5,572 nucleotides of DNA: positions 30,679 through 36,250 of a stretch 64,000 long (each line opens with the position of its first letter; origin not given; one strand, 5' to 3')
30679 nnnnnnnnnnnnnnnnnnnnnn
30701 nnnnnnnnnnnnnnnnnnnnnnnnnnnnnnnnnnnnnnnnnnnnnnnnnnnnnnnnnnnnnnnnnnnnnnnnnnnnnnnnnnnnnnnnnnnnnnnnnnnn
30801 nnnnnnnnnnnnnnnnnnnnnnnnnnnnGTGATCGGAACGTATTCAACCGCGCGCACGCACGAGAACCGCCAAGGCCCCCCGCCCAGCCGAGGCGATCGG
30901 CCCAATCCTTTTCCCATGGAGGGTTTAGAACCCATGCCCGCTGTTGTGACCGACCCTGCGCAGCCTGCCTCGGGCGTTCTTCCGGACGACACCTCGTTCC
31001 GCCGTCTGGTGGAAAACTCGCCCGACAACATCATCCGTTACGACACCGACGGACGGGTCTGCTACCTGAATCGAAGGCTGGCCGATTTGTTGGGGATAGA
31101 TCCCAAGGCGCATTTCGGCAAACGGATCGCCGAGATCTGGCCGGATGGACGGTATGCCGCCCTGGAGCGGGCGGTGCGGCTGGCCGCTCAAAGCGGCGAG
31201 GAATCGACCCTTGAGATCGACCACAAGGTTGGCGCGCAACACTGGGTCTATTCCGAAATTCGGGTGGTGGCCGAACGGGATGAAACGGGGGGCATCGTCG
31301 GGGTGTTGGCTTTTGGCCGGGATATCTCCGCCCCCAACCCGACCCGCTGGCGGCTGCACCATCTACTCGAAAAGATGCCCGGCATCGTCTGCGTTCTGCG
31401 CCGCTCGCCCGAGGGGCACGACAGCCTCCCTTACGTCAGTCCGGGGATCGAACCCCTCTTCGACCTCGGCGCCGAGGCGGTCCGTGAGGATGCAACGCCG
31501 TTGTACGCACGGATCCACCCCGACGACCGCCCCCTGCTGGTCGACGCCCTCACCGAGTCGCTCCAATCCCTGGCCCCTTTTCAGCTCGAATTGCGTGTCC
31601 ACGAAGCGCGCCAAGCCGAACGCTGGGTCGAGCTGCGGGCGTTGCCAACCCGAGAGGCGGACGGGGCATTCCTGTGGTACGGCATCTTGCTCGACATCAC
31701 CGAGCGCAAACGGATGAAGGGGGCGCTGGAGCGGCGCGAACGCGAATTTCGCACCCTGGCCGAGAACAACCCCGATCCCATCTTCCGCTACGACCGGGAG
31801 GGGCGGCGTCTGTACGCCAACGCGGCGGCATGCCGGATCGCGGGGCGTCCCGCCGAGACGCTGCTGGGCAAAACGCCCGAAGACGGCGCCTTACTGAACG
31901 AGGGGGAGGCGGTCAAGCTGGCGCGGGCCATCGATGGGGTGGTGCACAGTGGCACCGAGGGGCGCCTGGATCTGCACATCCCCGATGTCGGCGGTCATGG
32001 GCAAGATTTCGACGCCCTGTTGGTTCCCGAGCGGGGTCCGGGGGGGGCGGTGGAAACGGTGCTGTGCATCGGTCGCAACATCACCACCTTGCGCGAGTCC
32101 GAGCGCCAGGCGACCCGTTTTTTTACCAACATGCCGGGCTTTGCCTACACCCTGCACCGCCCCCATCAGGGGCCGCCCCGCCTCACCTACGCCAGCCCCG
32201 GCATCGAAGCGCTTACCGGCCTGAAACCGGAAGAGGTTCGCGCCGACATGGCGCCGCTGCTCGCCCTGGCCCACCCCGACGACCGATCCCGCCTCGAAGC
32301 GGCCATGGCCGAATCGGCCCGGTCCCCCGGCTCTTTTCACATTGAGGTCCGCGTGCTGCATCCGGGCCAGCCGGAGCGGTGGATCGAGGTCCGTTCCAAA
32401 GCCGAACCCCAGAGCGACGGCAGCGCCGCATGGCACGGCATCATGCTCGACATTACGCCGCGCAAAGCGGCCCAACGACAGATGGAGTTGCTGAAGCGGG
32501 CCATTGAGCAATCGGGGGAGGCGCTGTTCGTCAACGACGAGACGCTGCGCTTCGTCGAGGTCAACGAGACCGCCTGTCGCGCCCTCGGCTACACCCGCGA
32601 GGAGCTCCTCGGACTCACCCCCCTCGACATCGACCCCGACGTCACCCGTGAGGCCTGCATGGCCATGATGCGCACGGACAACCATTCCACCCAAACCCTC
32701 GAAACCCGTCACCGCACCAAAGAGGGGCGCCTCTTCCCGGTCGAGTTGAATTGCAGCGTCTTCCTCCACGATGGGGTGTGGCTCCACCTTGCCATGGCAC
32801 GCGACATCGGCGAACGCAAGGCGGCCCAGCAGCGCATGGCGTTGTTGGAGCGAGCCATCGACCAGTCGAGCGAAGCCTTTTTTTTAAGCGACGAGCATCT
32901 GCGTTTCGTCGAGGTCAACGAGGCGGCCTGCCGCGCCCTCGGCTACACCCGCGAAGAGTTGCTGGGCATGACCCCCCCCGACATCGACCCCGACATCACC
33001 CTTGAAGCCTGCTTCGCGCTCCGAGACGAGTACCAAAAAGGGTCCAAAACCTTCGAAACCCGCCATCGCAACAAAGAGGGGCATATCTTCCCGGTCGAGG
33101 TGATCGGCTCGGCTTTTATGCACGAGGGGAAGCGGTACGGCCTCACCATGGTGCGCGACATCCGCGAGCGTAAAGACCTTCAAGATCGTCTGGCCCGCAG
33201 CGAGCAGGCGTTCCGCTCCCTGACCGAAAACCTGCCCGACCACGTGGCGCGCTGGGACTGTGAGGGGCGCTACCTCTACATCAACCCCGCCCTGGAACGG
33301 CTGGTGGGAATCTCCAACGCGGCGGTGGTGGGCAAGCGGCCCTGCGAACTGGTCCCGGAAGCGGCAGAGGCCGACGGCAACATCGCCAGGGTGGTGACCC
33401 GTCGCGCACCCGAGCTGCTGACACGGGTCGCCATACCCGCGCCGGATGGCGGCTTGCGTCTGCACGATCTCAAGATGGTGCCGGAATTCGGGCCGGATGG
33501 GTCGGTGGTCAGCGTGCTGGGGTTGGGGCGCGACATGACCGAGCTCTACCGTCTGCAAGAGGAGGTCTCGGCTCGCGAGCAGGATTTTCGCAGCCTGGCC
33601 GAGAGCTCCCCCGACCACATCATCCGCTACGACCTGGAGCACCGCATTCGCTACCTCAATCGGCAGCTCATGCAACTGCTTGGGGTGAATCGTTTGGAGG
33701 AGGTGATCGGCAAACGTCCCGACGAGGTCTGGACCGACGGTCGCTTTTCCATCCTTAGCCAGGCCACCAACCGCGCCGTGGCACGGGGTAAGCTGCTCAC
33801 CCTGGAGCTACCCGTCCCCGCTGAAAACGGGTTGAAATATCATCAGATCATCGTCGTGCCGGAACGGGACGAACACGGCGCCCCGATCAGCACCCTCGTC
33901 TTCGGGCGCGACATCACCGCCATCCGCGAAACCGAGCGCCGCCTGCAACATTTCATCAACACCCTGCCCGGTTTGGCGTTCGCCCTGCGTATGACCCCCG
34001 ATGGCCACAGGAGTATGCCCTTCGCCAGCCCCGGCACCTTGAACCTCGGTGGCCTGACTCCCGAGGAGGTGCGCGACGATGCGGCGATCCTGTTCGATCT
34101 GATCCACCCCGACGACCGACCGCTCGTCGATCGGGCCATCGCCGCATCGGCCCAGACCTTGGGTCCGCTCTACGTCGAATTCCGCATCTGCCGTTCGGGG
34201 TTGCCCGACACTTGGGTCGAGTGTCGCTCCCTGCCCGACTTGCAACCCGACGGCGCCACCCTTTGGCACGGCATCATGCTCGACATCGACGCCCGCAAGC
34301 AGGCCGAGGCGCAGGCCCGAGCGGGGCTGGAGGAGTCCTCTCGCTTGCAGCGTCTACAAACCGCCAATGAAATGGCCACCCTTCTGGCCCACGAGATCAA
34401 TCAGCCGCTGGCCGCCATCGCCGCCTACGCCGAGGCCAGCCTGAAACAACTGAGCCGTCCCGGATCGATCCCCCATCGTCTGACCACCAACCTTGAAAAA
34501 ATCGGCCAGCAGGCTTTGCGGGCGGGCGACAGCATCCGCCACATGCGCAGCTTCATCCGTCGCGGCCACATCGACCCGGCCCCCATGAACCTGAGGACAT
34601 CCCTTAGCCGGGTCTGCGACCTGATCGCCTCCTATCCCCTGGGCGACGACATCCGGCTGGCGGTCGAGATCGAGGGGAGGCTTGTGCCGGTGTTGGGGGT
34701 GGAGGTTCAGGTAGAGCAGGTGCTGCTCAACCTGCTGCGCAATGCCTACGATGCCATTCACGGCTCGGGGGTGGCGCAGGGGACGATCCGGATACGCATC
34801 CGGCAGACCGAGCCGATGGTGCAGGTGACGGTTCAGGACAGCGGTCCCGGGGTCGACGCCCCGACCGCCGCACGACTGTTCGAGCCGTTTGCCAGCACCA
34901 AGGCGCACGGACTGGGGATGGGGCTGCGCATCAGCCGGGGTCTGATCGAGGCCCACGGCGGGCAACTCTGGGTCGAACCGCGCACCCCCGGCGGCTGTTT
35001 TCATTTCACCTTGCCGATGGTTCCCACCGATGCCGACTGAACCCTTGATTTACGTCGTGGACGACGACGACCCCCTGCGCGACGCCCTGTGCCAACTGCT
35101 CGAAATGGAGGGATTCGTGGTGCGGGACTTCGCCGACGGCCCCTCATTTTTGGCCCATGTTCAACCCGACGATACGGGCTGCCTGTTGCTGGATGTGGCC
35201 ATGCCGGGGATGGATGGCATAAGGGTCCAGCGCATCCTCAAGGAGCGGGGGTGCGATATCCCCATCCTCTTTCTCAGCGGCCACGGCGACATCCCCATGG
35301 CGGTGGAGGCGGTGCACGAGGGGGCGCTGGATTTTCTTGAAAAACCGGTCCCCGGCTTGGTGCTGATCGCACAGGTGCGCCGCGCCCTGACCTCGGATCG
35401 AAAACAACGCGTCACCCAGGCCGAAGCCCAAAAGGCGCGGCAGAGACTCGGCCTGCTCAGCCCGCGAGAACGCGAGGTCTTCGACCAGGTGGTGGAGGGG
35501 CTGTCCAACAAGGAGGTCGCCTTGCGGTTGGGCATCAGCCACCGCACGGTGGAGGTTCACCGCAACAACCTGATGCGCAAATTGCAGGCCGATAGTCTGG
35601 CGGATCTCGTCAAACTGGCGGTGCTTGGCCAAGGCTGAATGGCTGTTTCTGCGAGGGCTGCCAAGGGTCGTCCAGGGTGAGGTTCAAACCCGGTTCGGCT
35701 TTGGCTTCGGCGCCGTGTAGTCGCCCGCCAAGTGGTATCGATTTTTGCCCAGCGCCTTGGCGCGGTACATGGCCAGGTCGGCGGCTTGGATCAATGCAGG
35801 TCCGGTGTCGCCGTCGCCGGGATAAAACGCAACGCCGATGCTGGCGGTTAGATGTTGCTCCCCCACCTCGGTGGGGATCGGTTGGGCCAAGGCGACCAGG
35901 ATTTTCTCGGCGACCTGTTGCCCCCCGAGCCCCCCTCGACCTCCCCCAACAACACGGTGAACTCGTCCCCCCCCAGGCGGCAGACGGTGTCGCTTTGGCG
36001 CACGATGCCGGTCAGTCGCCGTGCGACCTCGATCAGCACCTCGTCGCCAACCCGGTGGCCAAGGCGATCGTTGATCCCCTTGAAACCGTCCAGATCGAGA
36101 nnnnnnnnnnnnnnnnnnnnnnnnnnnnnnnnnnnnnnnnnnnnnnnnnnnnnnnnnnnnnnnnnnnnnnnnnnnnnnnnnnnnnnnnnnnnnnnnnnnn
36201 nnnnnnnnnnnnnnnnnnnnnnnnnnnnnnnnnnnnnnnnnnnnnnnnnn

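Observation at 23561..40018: [NiFe]-hydrogenase small and large subunit genes split about 13.9 kb apart around a c-di-GMP / His-kinase / small-GTPase island: candidate H2- or redox-sensing signalling system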

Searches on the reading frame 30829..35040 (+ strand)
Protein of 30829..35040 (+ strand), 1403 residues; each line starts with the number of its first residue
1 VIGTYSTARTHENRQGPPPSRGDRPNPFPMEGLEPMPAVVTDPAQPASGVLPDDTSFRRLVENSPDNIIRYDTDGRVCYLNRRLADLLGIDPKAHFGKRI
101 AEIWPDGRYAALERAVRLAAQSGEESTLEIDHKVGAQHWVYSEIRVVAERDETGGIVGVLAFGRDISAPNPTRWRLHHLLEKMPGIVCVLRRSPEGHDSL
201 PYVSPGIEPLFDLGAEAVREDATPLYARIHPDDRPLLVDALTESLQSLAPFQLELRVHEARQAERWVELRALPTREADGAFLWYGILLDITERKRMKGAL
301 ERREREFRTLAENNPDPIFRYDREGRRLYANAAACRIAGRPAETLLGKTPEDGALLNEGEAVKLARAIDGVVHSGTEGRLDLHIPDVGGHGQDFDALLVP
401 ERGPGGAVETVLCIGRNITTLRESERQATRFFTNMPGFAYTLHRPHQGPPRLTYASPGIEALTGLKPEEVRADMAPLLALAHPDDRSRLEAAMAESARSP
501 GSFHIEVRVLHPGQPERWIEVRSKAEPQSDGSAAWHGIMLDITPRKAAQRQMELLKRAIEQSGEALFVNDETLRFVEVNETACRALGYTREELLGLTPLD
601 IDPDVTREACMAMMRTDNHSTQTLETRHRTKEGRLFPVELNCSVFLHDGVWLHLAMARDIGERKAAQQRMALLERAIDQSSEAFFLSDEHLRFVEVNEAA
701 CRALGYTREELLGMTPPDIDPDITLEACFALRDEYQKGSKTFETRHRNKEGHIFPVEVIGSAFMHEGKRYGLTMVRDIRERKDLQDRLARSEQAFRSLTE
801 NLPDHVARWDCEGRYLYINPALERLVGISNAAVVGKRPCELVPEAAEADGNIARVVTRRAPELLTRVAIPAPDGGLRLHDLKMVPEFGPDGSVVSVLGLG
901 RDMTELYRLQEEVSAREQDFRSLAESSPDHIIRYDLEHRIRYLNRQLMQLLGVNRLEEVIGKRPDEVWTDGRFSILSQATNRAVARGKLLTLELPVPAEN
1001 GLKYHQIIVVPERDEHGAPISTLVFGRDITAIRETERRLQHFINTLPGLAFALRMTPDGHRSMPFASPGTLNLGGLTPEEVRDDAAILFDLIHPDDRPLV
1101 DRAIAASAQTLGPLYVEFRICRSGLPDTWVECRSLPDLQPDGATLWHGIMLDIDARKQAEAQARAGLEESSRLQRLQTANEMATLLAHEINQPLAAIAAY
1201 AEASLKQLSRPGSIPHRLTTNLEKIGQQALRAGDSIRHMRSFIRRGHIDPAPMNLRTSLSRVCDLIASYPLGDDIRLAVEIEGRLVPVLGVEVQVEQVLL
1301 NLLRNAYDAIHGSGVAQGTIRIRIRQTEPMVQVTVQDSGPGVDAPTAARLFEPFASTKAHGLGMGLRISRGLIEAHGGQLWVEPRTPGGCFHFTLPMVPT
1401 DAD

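Call 4: search_protein_families(library=pfam, proteins=[window:30829-35040:+])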
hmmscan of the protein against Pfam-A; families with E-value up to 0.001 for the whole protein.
window:30829-35040:+ (1403 aa): 8 families
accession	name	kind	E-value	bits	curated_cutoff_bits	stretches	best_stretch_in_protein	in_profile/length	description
PF08448.16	PAS_4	-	7e-92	303.5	23.1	7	61-168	1-107/110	PAS fold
PF00989.32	PAS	-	7.1e-70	232.6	22.6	6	554-650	2-101/113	PAS fold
PF13426.13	PAS_9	-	1.2e-62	209.1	27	3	682-780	2-103/103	PAS domain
PF08447.18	PAS_3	-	2.5e-52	175.5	25.6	3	453-533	2-82/89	PAS fold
PF13188.13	PAS_8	-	1e-47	159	21.8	5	672-724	2-55/65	PAS domain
PF02518.31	HATPase_c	-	6e-22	78.6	26.4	1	1291-1397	2-109/111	Histidine kinase-, DNA gyrase B-, and HSP90-like ATPase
PF13581.12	HATPase_c_2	-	4.2e-05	24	27.4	1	1303-1372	44-108/127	Histidine kinase-like ATPase domain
PF00512.31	HisKA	-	4.5e-05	23.8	26.9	1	1180-1242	3-60/66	His Kinase A (phospho-acceptor) domain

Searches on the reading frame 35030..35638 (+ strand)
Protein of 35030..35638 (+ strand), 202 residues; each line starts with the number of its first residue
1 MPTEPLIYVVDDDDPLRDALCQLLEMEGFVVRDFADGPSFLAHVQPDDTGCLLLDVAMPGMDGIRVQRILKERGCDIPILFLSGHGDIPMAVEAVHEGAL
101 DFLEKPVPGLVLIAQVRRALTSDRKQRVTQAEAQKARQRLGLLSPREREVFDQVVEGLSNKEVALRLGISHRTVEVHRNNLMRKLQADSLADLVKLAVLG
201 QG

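Call 4: search_protein_families(library=pfam, proteins=[window:35030-35638:+])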
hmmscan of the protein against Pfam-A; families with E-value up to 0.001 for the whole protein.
window:35030-35638:+ (202 aa): 5 families
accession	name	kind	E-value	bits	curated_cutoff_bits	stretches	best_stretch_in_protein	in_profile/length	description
PF00072.30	Response_reg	-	7.1e-27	94.2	30.2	1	7-115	1-109/111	Response regulator receiver domain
PF00196.25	GerE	-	2.5e-20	72.3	23.5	1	143-197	3-57/57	Bacterial regulatory proteins, luxR family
PF08281.18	Sigma70_r4_2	-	8.7e-09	35.3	25.7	1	135-184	3-53/54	Sigma-70, region 4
PF07638.17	Sigma70_ECF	-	8.8e-05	22.9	21.1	1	131-183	124-176/185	ECF sigma factor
PF04545.22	Sigma70_r4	-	0.00037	20.4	24.1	1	140-186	2-49/50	Sigma-70, region 4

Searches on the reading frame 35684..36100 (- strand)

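Call 20: search_protein_families(library=pfam, proteins=[window:35684-36100:-])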
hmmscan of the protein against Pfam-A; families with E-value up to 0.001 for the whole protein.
window:35684-36100:- (138 aa): 1 family
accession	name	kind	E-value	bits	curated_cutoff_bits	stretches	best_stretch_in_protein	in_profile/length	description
PF00990.26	GGDEF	-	2.2e-09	37.7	23.8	1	61-121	100-161/161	Diguanylate cyclase, GGDEF domain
